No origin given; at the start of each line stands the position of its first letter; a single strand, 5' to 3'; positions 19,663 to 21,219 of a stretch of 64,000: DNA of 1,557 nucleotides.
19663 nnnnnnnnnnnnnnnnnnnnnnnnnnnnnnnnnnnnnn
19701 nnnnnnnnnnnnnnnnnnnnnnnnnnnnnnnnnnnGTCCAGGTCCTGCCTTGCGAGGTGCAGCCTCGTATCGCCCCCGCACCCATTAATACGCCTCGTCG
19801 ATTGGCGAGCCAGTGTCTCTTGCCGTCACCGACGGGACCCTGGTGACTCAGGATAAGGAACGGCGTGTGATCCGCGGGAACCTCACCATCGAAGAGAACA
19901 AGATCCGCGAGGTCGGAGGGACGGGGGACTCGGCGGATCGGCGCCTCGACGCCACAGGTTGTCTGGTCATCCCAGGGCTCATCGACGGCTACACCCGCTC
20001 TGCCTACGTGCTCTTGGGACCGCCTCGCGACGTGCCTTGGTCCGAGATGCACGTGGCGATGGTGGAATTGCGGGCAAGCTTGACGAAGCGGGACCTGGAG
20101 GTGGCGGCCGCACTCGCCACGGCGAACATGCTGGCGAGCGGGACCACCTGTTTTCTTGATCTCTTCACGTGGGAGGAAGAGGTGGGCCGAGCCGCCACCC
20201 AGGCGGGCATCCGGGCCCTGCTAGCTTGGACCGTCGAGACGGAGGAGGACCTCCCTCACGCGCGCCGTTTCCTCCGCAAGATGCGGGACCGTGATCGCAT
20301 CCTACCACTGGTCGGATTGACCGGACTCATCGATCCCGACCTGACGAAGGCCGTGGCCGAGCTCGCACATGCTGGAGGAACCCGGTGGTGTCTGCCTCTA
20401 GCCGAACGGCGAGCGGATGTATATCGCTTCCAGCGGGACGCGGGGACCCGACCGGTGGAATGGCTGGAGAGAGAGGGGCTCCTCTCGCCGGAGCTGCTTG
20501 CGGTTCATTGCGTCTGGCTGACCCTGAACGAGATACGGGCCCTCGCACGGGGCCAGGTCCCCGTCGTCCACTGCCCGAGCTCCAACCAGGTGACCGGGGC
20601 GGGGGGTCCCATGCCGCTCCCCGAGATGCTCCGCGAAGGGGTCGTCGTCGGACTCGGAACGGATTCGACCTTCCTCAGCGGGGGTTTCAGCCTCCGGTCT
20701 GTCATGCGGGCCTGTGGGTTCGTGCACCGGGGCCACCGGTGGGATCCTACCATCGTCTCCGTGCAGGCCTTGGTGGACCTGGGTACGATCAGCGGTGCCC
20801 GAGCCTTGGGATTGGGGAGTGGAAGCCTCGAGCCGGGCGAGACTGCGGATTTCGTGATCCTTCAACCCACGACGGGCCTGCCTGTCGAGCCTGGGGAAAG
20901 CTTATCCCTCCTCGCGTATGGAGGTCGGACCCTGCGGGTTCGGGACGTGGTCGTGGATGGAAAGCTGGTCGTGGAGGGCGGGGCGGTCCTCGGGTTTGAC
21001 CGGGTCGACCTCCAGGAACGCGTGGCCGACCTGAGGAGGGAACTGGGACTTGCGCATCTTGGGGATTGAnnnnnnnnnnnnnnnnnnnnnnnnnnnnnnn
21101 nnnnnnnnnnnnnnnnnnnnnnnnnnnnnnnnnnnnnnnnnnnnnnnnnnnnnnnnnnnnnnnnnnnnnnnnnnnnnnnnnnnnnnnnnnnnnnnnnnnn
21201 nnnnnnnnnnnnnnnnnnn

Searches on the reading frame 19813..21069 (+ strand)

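Call 53: search_protein_families(library=pfam, proteins=[window:19813-21069:+], max_evalue=0.00001)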
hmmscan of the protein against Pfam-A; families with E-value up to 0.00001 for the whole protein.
window:19813-21069:+ (418 aa): 2 families
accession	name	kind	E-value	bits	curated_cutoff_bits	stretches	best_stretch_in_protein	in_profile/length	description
PF01979.26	Amidohydro_1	-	1.4e-33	117.1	25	1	51-386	1-345/345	Amidohydrolase family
PF07969.17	Amidohydro_3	-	3.1e-12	47.2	29.7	1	267-387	357-472/472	Amidohydrolase family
